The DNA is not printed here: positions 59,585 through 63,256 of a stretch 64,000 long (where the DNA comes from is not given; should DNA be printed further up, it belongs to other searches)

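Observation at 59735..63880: AT-rich 3.4-kb giant ORF with an overlapping 57-aa upstream ORF, adjacent to tRNA-Glu; possible horizontally acquired island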

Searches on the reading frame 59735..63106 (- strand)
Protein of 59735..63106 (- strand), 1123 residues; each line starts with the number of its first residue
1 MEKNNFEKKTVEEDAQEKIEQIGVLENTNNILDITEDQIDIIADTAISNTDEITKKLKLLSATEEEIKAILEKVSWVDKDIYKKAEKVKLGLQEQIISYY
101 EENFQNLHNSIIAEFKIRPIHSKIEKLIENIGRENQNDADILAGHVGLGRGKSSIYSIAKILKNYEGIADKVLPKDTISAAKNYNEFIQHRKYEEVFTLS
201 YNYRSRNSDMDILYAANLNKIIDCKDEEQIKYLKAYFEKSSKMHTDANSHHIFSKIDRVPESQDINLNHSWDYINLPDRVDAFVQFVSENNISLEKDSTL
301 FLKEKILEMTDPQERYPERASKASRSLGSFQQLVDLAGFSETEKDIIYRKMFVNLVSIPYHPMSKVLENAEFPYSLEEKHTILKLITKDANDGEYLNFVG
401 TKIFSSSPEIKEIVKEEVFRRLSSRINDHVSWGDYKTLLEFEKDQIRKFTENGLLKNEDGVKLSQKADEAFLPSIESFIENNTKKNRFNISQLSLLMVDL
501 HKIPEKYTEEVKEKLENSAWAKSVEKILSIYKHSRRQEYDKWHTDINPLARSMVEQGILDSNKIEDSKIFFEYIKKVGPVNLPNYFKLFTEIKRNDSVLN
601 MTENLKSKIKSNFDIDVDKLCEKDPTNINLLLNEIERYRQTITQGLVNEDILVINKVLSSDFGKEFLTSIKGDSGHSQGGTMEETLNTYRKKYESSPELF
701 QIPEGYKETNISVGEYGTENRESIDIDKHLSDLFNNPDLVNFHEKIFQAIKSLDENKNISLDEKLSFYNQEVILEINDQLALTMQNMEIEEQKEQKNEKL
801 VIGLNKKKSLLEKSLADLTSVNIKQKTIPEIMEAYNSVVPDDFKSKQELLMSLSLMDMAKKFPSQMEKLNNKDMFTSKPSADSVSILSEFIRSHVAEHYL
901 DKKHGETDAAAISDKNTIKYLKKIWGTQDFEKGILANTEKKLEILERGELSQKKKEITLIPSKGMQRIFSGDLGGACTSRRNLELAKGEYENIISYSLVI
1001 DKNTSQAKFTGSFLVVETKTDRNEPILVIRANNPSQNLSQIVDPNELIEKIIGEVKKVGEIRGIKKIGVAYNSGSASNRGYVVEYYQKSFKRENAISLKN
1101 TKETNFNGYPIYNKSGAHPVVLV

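Call 4: search_protein_families(library=pfam, proteins=[window:59735-63106:-], max_evalue=1)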
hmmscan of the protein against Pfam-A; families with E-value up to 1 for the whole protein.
window:59735-63106:- (1123 aa): 3 families
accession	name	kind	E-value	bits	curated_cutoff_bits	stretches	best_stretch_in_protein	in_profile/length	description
PF06992.16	Phage_lambda_P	-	0.014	15.6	26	1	417-541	5-135/162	Replication protein P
PF10579.15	Rapsyn_N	-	0.026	15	23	1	415-447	39-71/80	Rapsyn N-terminal myristoylation and linker region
PF18330.7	Lig_C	-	0.67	10.4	25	1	746-807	50-110/125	Ligase Pab1020 C-terminal region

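Call 5: search_protein_families(library=ncbifam, proteins=[window:59735-63106:-], max_evalue=1)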
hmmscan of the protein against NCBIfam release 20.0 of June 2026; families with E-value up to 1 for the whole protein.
window:59735-63106:- (1123 aa): 0 families

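Call 6: search_solved_structures(query=window:59735-63106:-, max_evalue=10)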
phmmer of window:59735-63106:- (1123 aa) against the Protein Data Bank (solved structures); distinct sequences matched with E-value up to 10: 0.

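Call 7: find_homologous_proteins(query=window:59735-63106:-, max_evalue=0.001)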
Query window:59735-63106:- (1123 aa): 2 proteins with E <= 0.001 among 8000 candidates.
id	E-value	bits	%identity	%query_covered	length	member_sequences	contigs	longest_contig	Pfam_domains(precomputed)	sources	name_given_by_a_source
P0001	0.0e+0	2445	100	100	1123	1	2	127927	-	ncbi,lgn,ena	-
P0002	1.6e-63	233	28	55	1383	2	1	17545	-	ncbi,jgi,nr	ncbi:hypothetical protein KKC60_00680 [Patescibacteria group bacterium]|nr:hypothetical protein [Pat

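Call 8: search_protein_families(library=padloc, proteins=[window:59735-63106:-], max_evalue=1)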
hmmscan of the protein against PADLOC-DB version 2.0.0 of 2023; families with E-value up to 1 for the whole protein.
window:59735-63106:- (1123 aa): 1 family
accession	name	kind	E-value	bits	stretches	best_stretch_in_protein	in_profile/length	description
PDLC04759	PDC-M64B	-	0.23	9.5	2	41-107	5-66/135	-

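Call 9: search_protein_families(library=phrogs, proteins=[window:59735-63106:-], max_evalue=1)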
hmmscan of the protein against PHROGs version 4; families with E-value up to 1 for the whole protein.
window:59735-63106:- (1123 aa): 0 families

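Call 11: find_encoding_contigs(protein=P0002, flank=10000, max_places=4)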
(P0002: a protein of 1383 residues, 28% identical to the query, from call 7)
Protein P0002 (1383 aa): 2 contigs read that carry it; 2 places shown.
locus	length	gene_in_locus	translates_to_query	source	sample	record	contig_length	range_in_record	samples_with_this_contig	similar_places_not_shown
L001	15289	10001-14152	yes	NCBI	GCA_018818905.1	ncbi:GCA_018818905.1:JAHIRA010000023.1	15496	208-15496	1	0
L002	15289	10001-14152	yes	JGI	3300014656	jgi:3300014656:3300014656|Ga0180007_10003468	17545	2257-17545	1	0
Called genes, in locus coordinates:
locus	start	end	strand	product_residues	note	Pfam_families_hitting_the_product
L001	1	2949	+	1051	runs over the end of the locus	PF00873:ACR_tran, PF03176:MMPL (faint)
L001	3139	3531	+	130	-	PF01909:NTP_transf_2, PF18765:Polbeta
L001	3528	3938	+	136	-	PF01934:HepT-like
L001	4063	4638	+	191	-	PF01066:CDP-OH_P_transf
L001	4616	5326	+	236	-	PF09335:VTT_dom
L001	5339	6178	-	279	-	PF02518:HATPase_c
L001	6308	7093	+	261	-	PF00005:ABC_tran, PF13304:AAA_21 (faint)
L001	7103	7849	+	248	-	PF01061:ABC2_membrane, PF12679:ABC2_membrane_2, PF12698:ABC2_membrane_3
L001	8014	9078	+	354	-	PF21088:MS_channel_1st, PF00924:MS_channel_2nd, PF21082:MS_channel_3rd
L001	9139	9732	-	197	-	-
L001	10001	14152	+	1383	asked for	-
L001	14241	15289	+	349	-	?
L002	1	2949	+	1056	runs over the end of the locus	PF00873:ACR_tran, PF03176:MMPL (faint)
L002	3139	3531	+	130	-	PF01909:NTP_transf_2, PF18765:Polbeta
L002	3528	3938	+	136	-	PF01934:HepT-like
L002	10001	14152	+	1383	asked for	-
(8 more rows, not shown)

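Call 12: find_encoding_contigs(protein=P0001, flank=10000, max_places=4)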
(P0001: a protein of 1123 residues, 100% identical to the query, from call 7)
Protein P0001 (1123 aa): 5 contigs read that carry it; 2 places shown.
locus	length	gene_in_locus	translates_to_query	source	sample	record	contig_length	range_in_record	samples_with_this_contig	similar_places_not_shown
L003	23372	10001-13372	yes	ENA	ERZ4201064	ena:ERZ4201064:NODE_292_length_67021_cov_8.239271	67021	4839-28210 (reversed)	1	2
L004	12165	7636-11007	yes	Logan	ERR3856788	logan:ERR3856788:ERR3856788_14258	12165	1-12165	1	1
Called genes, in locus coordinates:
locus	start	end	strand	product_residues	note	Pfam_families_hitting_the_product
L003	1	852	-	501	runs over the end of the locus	PF00224:PK, PF02887:PK_C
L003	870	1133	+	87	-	-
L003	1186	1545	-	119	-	-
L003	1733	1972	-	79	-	PF01541:GIY-YIG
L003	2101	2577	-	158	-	PF00011:HSP20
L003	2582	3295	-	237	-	PF13367:PrsW-protease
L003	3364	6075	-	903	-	PF00133:tRNA-synt_1, PF09334:tRNA-synt_1g (weak), PF00300:His_Phos_1, PF00133:tRNA-synt_1, PF08264:Anticodon_1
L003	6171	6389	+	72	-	-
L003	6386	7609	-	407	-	PF00814:TsaD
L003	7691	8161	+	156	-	-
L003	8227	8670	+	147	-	-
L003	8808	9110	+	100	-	-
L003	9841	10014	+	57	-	-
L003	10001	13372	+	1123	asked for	-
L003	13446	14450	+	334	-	PF18920:DUF5671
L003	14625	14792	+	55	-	-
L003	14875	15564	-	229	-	PF02666:PS_Dcarbxylase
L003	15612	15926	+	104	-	-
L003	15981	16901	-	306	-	PF00890:FAD_binding_2 (faint), PF01134:GIDA (faint), PF01266:DAO (faint), PF03486:HI0933_like (faint), PF07992:Pyr_redox_2, PF12831:FAD_oxidored (faint), PF13738:Pyr_redox_3, PF00070:Pyr_redox (weak)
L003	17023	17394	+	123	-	-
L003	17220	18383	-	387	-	PF00091:Tubulin, PF12327:FtsZ_C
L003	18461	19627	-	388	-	PF02491:SHS2_FTSA, PF11104:PilM_2, PF14450:FtsA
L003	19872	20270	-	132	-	PF02130:YbeY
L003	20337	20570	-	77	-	PF01165:Ribosomal_S21 (faint)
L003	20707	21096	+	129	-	-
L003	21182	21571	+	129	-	-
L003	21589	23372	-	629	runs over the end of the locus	-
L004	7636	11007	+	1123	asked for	-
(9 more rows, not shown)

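Call 33: search_protein_representatives(protein=window:59735-63106:-)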
Query: 1123 residues. Proteins with E-value up to 0.001 (for the whole library): 463; up to 1e-10: 230; up to 1e-30: 125. The best 150 are listed.
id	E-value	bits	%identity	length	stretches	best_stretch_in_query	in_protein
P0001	0.0e+00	2445.4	100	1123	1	1-1123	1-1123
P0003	1.4e-233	794.6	42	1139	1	21-1123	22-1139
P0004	2.2e-217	741.0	37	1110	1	24-1123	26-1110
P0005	3.9e-180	617.7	63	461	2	794-1123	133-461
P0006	5.6e-175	600.7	36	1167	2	391-1115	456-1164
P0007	3.8e-169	581.4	37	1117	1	46-1115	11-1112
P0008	9.1e-140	484.1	34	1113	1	66-1123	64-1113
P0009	1.2e-138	480.4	43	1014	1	505-1094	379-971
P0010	6.1e-124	431.7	39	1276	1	519-1121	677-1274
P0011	4.9e-121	422.1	43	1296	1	510-1121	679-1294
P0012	1.7e-119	417.0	38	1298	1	506-1122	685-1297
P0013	8.1e-119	414.7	38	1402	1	518-1117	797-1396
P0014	2.6e-116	406.4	39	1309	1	518-1121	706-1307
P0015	6.6e-116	405.1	35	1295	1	516-1122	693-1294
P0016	2.1e-114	400.1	37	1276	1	514-1117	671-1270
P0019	3.9e-97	343.0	36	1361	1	516-1123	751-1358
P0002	5.1e-64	233.3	28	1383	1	504-1120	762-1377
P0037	6.4e-62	226.4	31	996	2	844-1123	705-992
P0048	3.0e-56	207.6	33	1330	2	892-1123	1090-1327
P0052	9.2e-54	199.4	28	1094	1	508-1123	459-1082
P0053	2.7e-53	197.8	28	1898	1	507-1123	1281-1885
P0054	9.5e-53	196.0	33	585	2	952-1123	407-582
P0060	2.1e-51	191.6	32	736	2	879-1123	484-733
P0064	9.2e-50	186.1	28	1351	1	516-1123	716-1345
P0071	3.8e-47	177.5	28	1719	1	516-1123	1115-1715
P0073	4.7e-47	177.2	25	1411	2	616-1123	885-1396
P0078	3.0e-46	174.5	29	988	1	523-1123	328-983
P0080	2.0e-45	171.7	31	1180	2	884-1123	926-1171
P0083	3.3e-44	167.7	27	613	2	845-1123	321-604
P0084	4.2e-44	167.4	28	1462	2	630-1123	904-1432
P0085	8.9e-44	166.3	27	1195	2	878-1123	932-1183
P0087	1.2e-43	165.9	29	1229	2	813-1123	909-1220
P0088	1.4e-42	162.3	30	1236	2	848-1123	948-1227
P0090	4.1e-42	160.8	32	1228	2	848-1123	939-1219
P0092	2.9e-41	158.0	31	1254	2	849-1123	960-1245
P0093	6.6e-41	156.8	27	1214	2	884-1123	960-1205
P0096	2.7e-40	154.8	27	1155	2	815-1123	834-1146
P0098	1.7e-39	152.2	25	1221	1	480-1123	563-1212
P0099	2.9e-39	151.4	32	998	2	917-1123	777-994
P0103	1.3e-38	149.2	29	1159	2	850-1123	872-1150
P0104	1.8e-38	148.7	28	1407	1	503-1123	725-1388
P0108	1.1e-36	142.8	32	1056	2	951-1123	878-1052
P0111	2.0e-35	138.6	27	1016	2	830-1123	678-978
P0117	1.9e-33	132.1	28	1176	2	879-1123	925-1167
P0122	2.0e-32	128.7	29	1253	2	849-1123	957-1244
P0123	3.9e-32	127.7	30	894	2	881-1123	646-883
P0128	2.8e-29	118.3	34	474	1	864-1123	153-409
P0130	8.2e-29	116.8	34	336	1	873-1123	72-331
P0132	7.3e-28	113.6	57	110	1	1017-1123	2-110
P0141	6.3e-23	97.3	28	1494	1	513-1123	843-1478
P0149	1.6e-20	89.3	30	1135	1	17-404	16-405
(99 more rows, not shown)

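Call 36: search_protein_families(library=pfam, alignment_id=A2, max_evalue=0.001)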
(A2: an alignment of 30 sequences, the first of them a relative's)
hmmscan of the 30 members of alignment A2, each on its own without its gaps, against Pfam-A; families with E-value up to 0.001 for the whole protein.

A. member 1, P0001 (1123 aa): 0 families

B. families by the number of members that match (of 30 scanned): 2 families
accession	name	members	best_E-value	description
PF10805.13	DUF2730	1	0.0007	Protein of unknown function (DUF2730)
PF14671.11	DSPn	1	0.00081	Dual specificity protein phosphatase, N-terminal half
